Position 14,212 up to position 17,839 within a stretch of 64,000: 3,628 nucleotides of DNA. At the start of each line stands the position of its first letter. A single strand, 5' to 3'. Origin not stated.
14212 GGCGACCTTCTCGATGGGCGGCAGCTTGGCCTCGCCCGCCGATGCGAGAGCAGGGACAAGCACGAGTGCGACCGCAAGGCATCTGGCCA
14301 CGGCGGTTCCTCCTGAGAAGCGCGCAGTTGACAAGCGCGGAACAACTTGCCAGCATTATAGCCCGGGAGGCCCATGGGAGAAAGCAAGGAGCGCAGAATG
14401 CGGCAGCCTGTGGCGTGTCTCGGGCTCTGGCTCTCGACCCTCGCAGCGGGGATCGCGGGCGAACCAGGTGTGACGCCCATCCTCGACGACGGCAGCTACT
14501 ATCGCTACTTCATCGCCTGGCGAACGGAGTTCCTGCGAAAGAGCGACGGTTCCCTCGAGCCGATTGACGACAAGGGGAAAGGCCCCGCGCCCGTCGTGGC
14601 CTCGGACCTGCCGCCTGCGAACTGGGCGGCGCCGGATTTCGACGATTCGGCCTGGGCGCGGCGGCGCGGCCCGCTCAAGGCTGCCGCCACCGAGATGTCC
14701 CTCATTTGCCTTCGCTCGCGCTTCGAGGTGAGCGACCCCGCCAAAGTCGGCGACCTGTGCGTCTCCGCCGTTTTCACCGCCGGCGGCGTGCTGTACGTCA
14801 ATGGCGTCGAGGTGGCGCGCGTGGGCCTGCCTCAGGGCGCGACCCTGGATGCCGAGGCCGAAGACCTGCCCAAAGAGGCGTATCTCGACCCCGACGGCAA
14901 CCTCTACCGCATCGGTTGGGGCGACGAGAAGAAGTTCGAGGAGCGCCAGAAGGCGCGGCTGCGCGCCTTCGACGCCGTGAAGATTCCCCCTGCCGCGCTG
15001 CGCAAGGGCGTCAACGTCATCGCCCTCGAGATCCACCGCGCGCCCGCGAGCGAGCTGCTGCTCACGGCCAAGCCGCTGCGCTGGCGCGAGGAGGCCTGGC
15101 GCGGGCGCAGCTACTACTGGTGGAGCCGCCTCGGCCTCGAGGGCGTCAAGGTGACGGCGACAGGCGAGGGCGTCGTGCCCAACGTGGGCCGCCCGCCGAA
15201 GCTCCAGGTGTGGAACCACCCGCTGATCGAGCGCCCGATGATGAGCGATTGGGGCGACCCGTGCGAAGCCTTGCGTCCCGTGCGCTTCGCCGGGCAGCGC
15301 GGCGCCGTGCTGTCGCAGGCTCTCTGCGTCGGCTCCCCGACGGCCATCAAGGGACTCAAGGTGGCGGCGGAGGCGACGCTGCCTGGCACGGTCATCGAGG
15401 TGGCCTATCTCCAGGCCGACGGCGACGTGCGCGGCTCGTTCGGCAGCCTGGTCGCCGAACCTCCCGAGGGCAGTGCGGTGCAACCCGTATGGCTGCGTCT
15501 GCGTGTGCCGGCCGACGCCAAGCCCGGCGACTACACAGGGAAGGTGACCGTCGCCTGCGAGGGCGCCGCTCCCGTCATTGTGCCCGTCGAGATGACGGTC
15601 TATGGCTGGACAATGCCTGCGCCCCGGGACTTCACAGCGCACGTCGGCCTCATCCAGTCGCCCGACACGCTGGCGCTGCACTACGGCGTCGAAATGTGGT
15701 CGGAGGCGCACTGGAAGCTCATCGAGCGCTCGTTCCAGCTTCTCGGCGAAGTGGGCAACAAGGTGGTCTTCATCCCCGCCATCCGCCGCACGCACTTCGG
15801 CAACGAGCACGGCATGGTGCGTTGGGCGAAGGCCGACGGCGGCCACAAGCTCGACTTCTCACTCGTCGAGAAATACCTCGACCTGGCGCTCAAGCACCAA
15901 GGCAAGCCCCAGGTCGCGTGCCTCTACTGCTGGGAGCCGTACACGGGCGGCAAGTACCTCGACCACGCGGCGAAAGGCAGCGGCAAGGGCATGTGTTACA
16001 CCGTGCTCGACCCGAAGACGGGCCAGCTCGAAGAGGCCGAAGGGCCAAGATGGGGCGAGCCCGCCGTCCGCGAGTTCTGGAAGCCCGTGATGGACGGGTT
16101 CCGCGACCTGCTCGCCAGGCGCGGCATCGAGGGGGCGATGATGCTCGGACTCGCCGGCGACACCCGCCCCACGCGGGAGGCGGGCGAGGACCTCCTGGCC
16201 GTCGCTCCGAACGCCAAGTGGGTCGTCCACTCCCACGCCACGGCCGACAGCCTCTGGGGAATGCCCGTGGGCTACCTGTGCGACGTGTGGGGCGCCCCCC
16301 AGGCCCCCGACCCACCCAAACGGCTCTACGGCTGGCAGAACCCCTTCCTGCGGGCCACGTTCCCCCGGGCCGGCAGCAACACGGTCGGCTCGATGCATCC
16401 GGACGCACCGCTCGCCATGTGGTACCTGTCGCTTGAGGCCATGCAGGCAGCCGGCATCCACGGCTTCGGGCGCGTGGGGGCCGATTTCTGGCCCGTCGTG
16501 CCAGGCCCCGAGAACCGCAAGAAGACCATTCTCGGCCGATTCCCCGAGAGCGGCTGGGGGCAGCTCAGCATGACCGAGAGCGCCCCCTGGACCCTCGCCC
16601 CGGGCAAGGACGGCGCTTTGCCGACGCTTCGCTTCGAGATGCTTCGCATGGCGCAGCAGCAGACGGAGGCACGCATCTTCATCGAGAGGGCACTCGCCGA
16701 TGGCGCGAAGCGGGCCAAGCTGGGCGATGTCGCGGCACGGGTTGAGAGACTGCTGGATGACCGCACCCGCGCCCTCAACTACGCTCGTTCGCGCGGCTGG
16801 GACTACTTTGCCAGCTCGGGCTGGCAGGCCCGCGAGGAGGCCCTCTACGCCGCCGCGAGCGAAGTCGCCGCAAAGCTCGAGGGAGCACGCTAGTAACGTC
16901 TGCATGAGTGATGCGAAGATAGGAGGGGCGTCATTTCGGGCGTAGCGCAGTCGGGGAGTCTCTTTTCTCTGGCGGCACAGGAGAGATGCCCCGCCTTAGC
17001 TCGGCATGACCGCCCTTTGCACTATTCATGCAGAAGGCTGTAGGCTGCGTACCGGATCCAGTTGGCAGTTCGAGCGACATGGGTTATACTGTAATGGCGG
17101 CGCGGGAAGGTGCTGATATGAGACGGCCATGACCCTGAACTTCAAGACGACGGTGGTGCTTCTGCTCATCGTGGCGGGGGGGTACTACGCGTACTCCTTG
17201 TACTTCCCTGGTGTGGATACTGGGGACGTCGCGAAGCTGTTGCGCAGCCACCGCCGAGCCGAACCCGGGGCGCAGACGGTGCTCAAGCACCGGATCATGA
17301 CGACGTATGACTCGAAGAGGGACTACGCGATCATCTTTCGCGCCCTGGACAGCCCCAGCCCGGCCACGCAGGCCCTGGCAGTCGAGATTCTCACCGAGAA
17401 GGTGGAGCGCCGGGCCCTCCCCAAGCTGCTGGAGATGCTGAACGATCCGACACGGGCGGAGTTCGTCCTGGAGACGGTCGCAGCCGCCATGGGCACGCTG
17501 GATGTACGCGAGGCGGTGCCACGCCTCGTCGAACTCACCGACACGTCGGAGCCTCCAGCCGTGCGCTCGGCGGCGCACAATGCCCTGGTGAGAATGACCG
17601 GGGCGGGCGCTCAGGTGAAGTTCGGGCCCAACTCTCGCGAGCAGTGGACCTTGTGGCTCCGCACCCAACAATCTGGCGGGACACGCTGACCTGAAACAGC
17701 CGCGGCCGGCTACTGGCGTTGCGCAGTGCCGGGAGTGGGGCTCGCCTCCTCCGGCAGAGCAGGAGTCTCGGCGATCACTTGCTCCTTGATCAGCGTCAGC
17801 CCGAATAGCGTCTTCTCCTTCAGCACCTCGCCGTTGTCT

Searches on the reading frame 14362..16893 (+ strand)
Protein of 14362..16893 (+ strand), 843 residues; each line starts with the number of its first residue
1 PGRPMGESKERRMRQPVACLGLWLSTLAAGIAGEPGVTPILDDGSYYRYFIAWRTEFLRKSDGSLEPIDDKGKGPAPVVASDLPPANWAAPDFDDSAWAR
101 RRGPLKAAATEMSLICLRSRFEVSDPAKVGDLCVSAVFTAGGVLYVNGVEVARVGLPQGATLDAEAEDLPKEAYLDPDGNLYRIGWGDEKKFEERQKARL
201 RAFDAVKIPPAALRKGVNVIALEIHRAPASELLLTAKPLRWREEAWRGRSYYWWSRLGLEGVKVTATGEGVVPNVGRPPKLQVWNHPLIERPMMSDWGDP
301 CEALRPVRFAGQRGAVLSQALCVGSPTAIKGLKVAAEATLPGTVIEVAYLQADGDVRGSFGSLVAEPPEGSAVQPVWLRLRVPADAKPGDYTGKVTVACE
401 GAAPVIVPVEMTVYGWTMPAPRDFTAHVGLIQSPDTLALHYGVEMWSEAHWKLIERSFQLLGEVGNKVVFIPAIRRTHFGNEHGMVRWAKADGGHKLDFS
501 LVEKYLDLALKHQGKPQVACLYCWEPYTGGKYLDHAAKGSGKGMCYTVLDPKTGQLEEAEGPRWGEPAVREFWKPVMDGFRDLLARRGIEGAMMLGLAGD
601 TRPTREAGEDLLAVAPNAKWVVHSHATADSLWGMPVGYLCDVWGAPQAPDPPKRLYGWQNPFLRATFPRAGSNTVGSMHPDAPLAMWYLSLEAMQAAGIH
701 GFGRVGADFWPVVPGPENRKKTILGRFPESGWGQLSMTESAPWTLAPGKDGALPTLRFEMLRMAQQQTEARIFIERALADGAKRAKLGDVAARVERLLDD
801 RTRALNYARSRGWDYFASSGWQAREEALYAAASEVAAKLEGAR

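Call 36: search_protein_families(library=pfam, proteins=[window:14362-16893:+], max_evalue=0.001)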
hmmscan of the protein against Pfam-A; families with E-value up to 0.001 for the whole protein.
window:14362-16893:+ (843 aa): 3 families
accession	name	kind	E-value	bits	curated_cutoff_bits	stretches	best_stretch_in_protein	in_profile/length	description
PF13320.12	GH123_cat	-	1.3e-16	61.4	23.1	1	432-601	2-163/324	Glycoside hydrolase 123, catalytic domain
PF22680.2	Glyco_hydro_123_N_2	-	2.8e-06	27.7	27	1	371-398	114-141/142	Glycoside hydrolase 123 N-terminal domain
PF19543.5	GH123_N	-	0.00022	19.6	22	1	372-415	264-307/969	Glycoside hydrolase 123, N-terminal domain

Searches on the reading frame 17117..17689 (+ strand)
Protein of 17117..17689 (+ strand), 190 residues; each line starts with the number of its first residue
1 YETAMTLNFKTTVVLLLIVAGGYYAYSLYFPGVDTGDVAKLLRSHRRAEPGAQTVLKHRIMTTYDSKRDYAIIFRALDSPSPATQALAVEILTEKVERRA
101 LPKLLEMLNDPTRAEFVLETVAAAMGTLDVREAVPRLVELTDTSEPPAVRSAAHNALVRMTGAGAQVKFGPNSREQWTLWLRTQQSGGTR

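Call 36: search_protein_families(library=pfam, proteins=[window:17117-17689:+], max_evalue=0.001)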
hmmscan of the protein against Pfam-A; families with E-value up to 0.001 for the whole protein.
window:17117-17689:+ (190 aa): 2 families
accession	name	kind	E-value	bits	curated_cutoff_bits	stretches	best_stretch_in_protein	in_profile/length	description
PF13646.12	HEAT_2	-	3e-11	43.9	27.7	1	76-157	7-87/88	HEAT repeats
PF13513.12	HEAT_EZ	-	0.0005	21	27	0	130-157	26-52/55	HEAT-like repeat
